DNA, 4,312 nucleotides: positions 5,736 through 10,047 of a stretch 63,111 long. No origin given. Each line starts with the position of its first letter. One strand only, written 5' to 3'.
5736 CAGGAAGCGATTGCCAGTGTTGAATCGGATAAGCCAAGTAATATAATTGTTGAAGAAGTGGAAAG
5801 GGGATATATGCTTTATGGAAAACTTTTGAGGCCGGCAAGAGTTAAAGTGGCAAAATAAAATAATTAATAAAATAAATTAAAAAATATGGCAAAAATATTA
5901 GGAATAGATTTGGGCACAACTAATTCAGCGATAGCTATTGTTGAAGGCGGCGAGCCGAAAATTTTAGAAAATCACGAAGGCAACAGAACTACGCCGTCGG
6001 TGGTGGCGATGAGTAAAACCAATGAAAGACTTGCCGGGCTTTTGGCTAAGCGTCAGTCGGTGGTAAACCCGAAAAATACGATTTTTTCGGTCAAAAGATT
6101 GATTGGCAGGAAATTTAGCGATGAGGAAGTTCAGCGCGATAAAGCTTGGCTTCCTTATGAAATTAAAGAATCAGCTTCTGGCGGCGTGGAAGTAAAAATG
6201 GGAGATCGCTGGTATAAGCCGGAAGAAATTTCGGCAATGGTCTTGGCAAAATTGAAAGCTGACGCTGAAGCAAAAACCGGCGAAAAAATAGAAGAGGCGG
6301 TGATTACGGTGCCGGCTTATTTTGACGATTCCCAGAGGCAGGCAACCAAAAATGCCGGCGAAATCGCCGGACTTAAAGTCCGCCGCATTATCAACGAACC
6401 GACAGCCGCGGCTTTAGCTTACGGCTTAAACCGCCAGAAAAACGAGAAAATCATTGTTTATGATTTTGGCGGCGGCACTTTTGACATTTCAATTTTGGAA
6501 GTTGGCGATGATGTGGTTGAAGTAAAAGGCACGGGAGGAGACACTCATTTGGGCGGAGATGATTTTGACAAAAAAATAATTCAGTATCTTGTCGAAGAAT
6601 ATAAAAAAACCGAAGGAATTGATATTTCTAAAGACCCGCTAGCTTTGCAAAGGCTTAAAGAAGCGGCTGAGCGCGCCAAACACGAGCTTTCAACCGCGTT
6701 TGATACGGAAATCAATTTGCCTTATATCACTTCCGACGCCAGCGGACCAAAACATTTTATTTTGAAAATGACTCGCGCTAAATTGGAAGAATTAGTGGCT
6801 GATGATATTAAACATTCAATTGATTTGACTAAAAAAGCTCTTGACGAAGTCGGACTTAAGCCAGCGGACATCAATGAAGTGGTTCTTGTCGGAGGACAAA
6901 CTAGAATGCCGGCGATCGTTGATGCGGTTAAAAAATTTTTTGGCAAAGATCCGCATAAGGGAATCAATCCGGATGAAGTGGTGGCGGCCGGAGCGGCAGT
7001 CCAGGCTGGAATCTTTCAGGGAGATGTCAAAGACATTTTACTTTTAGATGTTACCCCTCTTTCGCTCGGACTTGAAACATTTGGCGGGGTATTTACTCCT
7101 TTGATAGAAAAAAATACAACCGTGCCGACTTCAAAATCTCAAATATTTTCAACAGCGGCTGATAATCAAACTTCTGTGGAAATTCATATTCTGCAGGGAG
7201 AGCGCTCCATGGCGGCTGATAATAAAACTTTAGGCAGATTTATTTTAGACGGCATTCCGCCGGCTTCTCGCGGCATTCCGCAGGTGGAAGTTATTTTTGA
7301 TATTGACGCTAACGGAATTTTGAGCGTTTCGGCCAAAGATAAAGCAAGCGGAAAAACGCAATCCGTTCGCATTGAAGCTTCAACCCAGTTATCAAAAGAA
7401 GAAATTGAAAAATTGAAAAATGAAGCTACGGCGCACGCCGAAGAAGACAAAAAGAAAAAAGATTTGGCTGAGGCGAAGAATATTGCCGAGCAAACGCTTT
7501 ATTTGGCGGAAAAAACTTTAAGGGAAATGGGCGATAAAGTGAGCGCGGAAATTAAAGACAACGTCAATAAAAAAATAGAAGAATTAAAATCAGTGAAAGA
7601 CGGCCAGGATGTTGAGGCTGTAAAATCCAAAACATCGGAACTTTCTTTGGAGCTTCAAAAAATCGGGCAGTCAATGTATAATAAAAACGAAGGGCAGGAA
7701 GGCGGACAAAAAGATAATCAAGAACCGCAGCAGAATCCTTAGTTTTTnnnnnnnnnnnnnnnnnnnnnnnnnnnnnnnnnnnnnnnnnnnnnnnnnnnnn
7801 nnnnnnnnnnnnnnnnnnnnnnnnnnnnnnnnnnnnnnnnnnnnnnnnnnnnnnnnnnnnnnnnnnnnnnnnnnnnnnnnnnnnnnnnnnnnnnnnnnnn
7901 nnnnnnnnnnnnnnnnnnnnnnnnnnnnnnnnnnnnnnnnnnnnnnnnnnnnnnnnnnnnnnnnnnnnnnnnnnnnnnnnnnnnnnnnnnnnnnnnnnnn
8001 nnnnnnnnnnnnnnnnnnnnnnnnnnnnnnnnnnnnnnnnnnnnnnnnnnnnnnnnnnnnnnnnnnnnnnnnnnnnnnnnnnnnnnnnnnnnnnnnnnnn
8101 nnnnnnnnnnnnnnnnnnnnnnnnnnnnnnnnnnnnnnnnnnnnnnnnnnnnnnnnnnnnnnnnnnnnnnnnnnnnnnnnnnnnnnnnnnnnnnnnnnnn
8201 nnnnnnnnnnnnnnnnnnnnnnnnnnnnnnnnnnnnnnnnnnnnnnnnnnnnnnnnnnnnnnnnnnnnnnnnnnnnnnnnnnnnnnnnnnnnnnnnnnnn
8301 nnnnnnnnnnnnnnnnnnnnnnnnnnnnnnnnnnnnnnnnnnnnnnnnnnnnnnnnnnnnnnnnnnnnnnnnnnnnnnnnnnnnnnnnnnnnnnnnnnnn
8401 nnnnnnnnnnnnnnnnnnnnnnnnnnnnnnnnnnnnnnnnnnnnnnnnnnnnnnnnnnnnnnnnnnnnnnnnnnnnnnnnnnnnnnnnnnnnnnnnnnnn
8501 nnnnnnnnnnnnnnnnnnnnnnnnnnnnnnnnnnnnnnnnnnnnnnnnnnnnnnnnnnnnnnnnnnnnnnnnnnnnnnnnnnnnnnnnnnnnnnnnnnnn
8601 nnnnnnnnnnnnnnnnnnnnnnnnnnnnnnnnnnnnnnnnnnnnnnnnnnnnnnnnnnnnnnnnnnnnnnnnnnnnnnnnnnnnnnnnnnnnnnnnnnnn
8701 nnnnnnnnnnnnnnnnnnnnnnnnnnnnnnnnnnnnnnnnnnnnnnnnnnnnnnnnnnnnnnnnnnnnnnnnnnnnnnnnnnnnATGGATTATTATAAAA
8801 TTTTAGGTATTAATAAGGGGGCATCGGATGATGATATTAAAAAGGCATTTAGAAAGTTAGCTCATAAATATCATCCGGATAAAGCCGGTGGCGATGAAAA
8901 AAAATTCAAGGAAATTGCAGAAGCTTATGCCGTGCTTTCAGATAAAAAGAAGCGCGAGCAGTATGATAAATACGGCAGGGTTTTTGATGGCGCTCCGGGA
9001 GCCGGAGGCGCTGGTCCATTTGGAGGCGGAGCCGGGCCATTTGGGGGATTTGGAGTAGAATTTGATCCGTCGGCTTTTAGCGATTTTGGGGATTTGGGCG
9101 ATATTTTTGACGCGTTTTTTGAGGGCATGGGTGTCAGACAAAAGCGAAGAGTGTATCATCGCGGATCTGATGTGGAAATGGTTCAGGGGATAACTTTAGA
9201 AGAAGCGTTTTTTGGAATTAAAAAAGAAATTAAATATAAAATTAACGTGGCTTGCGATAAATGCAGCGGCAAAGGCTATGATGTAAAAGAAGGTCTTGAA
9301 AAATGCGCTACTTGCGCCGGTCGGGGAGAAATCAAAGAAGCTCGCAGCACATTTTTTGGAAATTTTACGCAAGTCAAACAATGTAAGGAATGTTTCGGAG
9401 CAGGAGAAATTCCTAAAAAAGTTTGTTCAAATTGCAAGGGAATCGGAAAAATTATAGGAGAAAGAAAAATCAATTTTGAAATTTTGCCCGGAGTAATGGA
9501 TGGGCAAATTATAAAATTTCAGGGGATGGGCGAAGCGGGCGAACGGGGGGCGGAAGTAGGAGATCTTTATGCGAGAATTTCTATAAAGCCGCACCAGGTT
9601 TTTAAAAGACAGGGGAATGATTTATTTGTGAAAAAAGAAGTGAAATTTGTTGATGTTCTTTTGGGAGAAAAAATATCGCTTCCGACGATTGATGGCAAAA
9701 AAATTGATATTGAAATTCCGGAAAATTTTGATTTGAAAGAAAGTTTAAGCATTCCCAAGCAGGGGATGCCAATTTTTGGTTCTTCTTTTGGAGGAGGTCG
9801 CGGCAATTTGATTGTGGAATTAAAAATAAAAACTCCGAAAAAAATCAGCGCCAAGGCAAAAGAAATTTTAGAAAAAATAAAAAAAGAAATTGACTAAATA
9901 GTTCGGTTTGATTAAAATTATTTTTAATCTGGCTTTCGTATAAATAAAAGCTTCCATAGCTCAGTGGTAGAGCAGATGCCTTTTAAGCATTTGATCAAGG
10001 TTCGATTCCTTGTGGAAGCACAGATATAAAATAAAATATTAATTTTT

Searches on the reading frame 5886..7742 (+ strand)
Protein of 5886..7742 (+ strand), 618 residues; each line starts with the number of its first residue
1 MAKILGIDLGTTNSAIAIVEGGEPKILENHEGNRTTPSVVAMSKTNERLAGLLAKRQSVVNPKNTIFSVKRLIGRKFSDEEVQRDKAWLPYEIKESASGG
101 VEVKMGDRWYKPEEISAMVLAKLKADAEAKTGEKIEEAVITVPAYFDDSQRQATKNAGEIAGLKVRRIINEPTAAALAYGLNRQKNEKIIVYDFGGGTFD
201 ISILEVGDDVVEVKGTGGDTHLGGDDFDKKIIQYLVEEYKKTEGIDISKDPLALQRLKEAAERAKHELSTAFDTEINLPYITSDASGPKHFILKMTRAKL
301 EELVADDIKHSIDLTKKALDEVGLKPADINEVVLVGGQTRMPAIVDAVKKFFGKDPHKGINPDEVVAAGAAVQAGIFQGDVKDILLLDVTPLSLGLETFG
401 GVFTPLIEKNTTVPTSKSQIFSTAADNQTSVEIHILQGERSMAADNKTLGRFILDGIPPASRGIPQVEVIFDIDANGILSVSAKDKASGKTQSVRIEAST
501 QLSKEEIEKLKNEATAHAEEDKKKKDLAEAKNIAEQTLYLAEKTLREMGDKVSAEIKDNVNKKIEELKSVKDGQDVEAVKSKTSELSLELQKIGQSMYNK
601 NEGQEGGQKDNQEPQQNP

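Call 88: search_protein_families(library=pfam, proteins=[window:5886-7742:+], max_evalue=0.00001)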
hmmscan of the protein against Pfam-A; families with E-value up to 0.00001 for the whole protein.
window:5886-7742:+ (618 aa): 2 families
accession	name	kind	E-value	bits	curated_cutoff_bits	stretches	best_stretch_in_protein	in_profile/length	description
PF00012.26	HSP70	-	3.6e-246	818.5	20.6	1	4-598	1-598/599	Hsp70 protein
PF06723.19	MreB_Mbl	-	1.9e-17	63.6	27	1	121-371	79-316/327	MreB/Mbl protein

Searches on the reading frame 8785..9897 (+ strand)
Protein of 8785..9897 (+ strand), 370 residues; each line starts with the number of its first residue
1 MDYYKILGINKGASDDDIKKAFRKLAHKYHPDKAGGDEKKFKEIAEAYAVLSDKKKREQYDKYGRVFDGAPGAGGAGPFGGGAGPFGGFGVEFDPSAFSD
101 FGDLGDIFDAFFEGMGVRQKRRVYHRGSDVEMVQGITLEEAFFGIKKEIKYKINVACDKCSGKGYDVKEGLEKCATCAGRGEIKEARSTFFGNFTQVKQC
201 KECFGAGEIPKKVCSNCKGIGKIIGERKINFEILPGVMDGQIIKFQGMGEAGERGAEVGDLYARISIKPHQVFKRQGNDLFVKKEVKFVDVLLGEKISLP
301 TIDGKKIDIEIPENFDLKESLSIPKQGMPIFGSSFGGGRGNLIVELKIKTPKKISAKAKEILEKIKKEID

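Call 88: search_protein_families(library=pfam, proteins=[window:8785-9897:+], max_evalue=0.00001)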
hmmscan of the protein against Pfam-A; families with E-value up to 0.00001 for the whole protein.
window:8785-9897:+ (370 aa): 3 families
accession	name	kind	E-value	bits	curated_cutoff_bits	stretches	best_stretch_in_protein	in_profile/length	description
PF01556.23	DnaJ_C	-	5.9e-38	130.7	26.6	1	134-351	5-152/152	DnaJ C terminal domain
PF00226.36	DnaJ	-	1.9e-25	89.2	27.8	1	2-61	1-63/63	DnaJ domain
PF00684.25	DnaJ_CXXCXGXG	-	4.1e-12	46.6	32.7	1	157-220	1-64/65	DnaJ central domain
